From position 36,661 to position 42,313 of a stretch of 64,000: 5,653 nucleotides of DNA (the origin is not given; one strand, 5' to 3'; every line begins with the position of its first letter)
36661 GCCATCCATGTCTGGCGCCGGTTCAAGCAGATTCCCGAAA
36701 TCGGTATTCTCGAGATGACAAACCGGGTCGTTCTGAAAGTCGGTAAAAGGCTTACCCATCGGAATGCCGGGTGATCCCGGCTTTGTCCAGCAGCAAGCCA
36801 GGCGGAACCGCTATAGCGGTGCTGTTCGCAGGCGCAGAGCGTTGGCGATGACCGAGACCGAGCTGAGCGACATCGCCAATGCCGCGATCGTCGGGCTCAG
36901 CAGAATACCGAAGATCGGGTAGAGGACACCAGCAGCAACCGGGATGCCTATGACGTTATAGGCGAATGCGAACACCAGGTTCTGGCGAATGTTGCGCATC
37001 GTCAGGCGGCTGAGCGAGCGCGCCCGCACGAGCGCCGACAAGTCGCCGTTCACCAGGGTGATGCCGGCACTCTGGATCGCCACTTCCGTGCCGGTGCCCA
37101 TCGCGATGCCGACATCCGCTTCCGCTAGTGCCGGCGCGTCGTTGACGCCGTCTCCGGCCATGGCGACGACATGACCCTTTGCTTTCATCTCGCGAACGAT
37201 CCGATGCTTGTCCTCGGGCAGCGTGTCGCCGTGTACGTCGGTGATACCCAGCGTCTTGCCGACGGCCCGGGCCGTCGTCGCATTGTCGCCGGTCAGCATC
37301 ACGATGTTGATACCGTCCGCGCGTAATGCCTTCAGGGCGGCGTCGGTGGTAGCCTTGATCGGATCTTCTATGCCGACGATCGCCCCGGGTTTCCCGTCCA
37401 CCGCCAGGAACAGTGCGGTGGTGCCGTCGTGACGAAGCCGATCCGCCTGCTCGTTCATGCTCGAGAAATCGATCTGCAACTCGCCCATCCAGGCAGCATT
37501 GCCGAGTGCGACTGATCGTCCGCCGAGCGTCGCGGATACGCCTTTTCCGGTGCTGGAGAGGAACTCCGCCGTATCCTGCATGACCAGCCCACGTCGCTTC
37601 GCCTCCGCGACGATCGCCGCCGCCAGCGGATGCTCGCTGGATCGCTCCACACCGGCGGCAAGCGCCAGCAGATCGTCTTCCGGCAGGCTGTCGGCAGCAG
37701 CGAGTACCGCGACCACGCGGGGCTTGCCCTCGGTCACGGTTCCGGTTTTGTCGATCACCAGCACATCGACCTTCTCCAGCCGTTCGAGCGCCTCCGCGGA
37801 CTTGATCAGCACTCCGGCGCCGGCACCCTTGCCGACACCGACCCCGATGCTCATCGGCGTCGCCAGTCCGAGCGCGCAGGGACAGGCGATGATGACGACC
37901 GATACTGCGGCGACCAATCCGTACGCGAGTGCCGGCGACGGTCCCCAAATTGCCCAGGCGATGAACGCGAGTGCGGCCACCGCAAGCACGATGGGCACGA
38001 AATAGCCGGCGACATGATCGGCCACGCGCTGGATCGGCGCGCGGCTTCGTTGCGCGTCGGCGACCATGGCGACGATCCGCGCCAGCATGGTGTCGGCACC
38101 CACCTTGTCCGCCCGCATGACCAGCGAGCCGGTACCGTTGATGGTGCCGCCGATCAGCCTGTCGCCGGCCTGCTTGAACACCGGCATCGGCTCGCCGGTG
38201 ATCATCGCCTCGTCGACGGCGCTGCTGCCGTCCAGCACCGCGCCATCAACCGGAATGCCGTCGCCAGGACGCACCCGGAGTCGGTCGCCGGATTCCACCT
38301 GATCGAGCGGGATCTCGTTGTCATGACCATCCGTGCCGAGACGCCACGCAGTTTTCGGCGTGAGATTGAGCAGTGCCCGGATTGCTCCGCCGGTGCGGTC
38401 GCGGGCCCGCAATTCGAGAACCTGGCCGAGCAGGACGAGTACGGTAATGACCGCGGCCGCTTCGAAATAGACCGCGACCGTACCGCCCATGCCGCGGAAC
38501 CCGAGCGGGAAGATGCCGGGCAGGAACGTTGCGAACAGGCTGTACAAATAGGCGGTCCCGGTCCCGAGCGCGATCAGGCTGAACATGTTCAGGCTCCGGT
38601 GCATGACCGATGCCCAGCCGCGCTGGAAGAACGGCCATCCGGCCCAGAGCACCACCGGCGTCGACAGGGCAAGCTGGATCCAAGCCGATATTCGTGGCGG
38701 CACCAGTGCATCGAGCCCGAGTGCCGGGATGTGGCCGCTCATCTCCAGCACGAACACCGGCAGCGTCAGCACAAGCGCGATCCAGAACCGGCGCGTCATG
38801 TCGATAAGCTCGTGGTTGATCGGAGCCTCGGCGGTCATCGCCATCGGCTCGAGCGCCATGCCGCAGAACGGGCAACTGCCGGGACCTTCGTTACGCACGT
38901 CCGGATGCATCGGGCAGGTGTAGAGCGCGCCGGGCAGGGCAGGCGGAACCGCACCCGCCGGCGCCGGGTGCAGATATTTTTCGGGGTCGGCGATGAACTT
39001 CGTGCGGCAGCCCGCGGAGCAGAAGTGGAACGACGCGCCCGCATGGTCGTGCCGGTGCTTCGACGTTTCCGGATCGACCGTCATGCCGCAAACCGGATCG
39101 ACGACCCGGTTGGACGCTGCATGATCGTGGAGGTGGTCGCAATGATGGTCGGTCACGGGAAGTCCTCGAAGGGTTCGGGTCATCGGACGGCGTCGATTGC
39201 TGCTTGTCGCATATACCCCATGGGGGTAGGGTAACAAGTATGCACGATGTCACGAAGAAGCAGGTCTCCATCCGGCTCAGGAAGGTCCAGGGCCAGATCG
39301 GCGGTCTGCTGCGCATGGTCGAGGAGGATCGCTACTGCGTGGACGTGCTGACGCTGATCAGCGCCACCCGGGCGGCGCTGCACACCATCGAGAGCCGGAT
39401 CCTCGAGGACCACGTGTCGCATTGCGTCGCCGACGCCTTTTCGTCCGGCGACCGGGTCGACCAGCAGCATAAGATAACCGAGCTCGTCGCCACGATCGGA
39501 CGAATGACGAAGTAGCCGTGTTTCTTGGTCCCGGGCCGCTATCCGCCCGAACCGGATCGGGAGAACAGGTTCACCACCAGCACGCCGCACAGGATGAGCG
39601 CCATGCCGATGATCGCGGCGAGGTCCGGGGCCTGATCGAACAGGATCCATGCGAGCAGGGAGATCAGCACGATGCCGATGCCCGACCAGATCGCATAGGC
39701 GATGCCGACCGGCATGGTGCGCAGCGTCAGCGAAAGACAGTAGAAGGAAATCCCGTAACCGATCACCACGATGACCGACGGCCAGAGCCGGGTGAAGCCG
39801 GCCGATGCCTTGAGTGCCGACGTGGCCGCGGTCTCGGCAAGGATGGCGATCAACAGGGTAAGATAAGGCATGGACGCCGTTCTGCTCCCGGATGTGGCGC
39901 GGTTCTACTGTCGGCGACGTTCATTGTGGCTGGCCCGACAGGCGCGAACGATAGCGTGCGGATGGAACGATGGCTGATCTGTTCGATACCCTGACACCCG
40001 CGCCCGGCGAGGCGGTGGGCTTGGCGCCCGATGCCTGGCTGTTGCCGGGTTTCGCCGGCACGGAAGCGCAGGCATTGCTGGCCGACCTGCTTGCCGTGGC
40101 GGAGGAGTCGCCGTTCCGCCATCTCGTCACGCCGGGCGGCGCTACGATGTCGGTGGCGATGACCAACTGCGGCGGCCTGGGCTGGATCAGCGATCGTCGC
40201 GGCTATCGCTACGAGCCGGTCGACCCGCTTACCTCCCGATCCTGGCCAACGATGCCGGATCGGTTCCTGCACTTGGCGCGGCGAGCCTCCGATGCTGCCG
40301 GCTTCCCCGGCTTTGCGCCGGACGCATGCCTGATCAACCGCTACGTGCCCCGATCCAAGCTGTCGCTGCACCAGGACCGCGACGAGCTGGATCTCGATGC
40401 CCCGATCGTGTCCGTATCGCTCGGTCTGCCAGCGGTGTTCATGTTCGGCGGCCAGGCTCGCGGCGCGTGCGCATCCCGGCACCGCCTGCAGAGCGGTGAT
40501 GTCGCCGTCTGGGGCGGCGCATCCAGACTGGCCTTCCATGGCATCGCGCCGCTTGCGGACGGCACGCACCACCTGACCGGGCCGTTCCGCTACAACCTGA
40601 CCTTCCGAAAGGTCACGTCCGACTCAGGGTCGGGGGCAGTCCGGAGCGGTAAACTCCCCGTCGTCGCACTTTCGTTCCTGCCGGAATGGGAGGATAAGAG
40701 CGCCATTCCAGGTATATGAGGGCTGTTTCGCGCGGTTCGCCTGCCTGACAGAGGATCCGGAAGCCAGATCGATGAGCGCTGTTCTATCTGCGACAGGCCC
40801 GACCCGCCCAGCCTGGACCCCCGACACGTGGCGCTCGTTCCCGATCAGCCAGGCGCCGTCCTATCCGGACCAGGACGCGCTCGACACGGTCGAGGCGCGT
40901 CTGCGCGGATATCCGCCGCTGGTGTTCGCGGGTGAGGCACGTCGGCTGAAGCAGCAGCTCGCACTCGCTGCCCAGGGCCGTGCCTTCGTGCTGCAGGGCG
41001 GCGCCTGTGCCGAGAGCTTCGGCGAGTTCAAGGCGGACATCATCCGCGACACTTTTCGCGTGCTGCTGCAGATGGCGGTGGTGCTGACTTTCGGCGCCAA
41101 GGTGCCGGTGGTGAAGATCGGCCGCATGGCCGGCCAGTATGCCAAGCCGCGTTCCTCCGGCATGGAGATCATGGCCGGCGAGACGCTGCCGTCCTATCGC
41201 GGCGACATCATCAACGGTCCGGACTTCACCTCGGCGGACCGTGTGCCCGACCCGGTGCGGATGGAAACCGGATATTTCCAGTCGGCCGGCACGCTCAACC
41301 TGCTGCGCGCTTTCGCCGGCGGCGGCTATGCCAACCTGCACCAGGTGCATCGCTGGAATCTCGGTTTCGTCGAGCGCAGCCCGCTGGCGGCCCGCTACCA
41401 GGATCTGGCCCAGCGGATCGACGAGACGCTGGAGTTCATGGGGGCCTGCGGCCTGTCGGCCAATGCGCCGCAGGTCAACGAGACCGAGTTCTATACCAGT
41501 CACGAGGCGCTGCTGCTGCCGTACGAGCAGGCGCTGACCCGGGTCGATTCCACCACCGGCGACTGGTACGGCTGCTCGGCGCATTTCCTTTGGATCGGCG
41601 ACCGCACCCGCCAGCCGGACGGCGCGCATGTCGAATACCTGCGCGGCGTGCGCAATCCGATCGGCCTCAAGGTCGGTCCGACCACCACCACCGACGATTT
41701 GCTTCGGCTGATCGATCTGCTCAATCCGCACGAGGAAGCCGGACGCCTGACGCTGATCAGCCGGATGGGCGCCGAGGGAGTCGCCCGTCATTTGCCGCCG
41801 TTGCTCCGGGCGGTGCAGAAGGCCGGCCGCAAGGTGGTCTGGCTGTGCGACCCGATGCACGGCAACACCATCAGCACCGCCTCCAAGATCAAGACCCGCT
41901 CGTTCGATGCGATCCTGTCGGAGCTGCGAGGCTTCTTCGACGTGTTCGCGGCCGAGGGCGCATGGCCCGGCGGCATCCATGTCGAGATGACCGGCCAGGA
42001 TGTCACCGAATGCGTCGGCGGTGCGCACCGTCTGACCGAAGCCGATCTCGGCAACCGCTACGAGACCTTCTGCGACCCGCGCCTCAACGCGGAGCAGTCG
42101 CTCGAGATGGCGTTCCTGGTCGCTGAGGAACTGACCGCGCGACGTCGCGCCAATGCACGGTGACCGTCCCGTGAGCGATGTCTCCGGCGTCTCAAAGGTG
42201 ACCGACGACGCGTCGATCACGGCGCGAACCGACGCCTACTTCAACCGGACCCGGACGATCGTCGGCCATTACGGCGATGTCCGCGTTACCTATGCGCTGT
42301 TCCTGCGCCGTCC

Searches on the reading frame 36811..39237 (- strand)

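Call 58: search_protein_families(library=pfam, proteins=[window:36811-39237:-])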
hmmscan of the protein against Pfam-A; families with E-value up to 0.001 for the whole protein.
window:36811-39237:- (808 aa): 5 families
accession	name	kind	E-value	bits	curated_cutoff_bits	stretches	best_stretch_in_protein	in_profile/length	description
PF00122.25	E1-E2_ATPase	-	2.3e-55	187.3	28.1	1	291-472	1-179/181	E1-E2 ATPase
PF00702.32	Hydrolase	-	6.2e-35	121.8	26.4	1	490-708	1-191/191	haloacid dehalogenase-like hydrolase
PF04945.19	YHS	-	1.5e-13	50.9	30.3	1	45-91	1-46/47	YHS domain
PF19335.5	HMBD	-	2.1e-12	47.2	23.6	1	106-131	2-27/28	Heavy metal binding domain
PF08282.18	Hydrolase_3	-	4.6e-05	23.7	20.9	0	681-725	196-240/255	haloacid dehalogenase-like hydrolase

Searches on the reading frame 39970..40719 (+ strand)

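Call 58: search_protein_families(library=pfam, proteins=[window:39970-40719:+])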
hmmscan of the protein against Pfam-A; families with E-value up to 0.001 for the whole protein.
window:39970-40719:+ (249 aa): 1 family
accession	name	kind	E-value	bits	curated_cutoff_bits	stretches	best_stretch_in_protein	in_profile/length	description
PF13532.12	2OG-FeII_Oxy_2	-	1.3e-55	189.1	31.2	1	24-213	4-194/194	2OG-Fe(II) oxygenase superfamily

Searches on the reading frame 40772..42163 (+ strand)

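Call 59: search_protein_families(library=pfam, proteins=[window:40772-42163:+])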
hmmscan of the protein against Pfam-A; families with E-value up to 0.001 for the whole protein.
window:40772-42163:+ (463 aa): 1 family
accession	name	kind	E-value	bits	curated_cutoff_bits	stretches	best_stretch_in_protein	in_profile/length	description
PF01474.22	DAHP_synth_2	-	3.5e-209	695.2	27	1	15-451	1-438/438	Class-II DAHP synthetase family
